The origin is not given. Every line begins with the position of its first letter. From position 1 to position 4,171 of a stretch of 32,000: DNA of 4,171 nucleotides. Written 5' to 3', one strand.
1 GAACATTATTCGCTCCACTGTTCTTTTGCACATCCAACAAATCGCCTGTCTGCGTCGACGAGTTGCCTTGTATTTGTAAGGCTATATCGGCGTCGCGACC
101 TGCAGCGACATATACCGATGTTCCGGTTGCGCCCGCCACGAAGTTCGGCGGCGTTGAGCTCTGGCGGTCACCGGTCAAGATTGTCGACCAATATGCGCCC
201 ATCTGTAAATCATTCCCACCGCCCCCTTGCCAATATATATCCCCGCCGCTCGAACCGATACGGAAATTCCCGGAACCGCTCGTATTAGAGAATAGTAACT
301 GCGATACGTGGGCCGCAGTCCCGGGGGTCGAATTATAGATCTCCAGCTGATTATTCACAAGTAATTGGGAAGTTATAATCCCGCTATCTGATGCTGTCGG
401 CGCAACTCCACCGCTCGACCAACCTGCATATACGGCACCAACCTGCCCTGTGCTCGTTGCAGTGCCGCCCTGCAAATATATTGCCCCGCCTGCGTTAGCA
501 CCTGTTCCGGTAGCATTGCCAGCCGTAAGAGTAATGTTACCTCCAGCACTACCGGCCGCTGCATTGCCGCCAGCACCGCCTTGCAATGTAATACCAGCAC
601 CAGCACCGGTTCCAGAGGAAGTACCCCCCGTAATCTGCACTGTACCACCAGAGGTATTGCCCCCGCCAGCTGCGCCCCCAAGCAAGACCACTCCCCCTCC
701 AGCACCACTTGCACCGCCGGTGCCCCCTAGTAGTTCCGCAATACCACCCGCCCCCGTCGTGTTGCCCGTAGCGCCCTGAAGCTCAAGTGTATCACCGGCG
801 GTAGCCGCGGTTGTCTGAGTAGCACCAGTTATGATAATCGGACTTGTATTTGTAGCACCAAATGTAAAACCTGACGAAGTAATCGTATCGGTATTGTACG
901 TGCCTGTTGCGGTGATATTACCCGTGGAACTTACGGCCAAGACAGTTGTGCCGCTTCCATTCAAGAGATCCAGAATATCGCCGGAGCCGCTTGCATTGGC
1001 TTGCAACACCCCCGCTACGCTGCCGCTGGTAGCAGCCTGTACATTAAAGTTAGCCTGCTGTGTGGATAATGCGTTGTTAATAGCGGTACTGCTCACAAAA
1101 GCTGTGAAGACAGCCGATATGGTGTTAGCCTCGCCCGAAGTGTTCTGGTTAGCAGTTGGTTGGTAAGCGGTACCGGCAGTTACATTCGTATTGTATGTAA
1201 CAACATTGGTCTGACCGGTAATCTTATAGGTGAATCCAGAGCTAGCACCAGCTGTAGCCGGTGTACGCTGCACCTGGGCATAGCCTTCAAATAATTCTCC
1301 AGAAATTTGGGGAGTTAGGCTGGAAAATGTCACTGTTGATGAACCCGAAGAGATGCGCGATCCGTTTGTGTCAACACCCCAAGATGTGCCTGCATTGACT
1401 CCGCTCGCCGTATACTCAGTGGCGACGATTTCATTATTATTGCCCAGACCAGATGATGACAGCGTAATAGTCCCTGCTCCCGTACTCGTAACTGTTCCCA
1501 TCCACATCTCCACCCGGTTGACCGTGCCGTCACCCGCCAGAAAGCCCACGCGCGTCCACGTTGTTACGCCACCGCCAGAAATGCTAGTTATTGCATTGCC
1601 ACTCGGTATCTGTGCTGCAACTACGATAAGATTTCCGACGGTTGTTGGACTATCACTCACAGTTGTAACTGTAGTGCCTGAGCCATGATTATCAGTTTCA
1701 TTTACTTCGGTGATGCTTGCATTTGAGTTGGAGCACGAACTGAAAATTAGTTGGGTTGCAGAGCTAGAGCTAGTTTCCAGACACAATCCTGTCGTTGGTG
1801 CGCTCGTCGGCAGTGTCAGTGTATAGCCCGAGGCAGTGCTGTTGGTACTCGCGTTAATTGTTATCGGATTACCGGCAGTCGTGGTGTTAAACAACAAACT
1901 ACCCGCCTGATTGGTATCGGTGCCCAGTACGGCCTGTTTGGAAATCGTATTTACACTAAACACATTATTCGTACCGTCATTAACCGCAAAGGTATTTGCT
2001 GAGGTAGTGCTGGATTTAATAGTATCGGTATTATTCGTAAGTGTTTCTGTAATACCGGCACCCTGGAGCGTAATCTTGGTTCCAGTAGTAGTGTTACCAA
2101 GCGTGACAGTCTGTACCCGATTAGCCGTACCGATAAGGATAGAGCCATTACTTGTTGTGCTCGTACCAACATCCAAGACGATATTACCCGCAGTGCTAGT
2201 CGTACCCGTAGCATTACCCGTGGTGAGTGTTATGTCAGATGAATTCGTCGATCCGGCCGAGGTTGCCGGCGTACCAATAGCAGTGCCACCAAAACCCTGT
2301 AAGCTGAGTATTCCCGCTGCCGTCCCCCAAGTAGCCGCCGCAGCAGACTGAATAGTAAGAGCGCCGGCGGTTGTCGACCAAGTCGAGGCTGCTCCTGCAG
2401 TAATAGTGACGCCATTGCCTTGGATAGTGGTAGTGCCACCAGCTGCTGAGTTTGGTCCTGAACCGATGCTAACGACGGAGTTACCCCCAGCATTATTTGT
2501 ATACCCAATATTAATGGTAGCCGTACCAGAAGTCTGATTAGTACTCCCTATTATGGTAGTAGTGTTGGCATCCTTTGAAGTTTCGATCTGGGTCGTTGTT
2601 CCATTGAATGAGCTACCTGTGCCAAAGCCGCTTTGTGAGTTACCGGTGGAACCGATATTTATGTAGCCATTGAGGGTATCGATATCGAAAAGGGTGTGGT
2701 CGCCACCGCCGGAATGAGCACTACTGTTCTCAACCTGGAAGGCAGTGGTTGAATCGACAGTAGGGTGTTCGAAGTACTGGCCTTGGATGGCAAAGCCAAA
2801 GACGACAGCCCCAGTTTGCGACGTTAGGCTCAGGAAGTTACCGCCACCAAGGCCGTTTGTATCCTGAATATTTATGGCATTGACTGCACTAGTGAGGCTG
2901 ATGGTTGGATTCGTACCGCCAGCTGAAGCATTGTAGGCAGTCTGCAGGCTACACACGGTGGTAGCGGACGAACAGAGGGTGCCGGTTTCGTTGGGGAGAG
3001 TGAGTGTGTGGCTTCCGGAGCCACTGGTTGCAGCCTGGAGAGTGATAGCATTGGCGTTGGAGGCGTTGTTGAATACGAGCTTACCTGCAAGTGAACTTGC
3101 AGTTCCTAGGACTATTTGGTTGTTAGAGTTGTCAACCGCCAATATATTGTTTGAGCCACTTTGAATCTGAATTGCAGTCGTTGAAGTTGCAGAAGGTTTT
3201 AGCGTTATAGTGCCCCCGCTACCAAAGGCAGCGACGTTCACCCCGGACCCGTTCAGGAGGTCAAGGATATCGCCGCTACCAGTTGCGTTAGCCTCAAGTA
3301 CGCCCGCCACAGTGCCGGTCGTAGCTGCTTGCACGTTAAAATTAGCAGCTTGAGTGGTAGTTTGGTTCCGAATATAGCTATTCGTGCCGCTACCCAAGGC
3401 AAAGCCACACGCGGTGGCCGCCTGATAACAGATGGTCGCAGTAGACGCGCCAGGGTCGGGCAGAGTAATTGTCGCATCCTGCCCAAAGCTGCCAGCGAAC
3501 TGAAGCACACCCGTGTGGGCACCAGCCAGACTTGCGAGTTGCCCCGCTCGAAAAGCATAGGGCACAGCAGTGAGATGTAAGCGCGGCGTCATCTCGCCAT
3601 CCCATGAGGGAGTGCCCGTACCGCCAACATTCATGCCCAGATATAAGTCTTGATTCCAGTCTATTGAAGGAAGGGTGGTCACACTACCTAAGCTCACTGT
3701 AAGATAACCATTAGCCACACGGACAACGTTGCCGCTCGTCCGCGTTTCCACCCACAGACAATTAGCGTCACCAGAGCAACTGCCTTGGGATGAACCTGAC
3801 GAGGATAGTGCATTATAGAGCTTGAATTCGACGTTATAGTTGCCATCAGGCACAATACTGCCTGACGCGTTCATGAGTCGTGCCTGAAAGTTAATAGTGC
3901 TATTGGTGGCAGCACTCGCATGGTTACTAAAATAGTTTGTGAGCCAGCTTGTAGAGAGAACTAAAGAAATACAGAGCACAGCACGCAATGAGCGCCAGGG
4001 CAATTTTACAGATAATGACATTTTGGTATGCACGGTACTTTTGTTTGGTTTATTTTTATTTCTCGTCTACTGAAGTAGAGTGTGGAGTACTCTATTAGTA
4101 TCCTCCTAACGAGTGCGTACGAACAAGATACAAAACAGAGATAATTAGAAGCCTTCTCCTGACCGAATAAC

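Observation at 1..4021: A 4-kb gene for a giant secreted repeat protein is hidden from the ORF track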

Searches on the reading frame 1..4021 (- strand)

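Call 6: search_protein_families(library=pfam, proteins=[window:1-4021:-], max_evalue=1)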
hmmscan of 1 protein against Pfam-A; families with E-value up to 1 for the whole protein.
window:1-4021:- (1340 aa): 2 families
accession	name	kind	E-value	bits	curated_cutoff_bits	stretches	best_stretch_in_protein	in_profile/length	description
PF04941.17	LEF-8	-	0.12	11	27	1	45-125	565-643/730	Late expression factor 8 (LEF-8)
PF06177.16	QueT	-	0.61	10.8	33.7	0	992-1038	40-85/141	QueT transporter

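Call 7: search_protein_families(library=ncbifam, proteins=[window:1-4021:-], max_evalue=1)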
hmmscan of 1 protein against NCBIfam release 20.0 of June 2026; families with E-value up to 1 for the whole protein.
window:1-4021:- (1340 aa): 0 families

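Call 8: search_protein_families(library=phrogs, proteins=[window:1-4021:-], max_evalue=1)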
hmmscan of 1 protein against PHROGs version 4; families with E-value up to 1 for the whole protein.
window:1-4021:- (1340 aa): 1 family
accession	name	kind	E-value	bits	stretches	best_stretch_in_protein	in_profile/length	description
phrog_17573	-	unknown function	0.36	11.3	1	369-414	136-181/268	-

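Call 9: search_solved_structures(query=window:1-4021:-, max_evalue=1, show_alignments=2)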
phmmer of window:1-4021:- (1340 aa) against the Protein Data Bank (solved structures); distinct sequences matched with E-value up to 1: 1.
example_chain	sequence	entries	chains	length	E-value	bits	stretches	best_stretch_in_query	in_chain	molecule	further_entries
8sa7_A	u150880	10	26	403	0.55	11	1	644-729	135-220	Cystathionine beta-lyase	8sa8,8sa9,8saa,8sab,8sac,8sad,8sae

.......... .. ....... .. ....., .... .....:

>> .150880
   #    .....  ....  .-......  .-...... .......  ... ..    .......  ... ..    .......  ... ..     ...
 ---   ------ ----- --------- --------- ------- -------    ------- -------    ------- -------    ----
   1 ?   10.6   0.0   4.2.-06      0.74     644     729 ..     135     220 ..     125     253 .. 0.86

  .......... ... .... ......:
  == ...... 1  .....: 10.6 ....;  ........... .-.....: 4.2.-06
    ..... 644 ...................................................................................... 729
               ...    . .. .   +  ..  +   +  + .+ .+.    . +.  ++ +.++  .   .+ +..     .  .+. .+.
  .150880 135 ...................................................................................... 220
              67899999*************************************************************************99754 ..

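Call 11: find_homologous_proteins(query=window:1-4021:-, max_evalue=0.001)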
Query window:1-4021:- (1340 aa): 607 proteins with E <= 0.001 among 8000 candidates; the best 120 are listed.
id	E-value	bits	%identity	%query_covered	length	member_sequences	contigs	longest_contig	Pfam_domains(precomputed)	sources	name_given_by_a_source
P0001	0.0e+0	2725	100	100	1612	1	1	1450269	-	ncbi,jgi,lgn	-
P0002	7.1e-282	956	49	30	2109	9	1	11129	-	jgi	jgi:hypothetical protein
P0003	1.0e-270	919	48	33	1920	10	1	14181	-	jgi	jgi:hypothetical protein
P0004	1.2e-256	873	53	27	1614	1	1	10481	-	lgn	-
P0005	5.0e-251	854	49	34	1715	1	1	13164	-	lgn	-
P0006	1.3e-249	850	54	27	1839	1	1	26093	-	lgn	-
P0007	7.5e-248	844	52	31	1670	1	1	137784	-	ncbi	-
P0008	1.4e-247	843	48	28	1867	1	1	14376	-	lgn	-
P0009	3.4e-247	842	52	27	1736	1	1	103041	-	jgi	jgi:hypothetical protein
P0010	6.7e-244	831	48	30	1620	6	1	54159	-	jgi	-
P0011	4.1e-242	825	52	28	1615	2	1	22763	-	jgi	jgi:hypothetical protein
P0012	9.3e-242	824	53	30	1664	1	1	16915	-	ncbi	-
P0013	9.3e-242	824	53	27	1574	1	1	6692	-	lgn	-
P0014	1.2e-241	823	52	31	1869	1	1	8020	-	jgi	jgi:hypothetical protein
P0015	4.8e-240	818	55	27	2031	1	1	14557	-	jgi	jgi:trimeric autotransporter adhesin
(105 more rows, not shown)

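Call 13: find_encoding_contigs(protein=P0001, flank=10000, max_places=3)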
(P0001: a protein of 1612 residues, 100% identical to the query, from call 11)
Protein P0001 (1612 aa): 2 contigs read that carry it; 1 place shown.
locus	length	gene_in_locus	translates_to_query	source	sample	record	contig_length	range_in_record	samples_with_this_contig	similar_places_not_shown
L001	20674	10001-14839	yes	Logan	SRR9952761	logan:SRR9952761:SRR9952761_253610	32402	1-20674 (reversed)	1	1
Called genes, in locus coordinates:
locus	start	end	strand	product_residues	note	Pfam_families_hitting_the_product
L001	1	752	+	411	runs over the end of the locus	PF11104:PilM_2 (faint), PF02491:SHS2_FTSA, PF06277:EutA (weak), PF06723:MreB_Mbl, PF14450:FtsA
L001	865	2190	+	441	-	PF00091:Tubulin, PF12327:FtsZ_C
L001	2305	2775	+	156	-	PF22811:Zn_ribbon_NrdR, PF03477:ATP-cone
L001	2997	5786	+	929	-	PF08471:Ribonuc_red_2_N, PF02867:Ribonuc_red_lgC, PF12637:TSCPD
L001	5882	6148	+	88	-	-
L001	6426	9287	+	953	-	PF00133:tRNA-synt_1, PF09334:tRNA-synt_1g (weak), PF08264:Anticodon_1, PF19302:DUF5915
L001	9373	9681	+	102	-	PF00829:Ribosomal_L21p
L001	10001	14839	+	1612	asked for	-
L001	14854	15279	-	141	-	-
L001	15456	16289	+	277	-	PF06564:CBP_BcsQ, PF10609:ParA, PF00142:Fer4_NifH (faint), PF01656:CbiA, PF02374:ArsA_ATPase, PF09140:MipZ (faint), PF13614:AAA_31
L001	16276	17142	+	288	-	PF02195:ParB_N, PF17762:HTH_ParB, PF23552:ParB_C (weak)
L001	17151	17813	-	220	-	PF10502:Peptidase_S26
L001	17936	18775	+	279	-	-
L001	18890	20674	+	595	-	?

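Call 50: search_dna_similar(query=P0001, collection=phages, mode=protein, max_evalue=0.01, max_rows=30)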
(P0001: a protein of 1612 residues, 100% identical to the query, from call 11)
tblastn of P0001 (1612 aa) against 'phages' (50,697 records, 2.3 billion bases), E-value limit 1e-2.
No match.
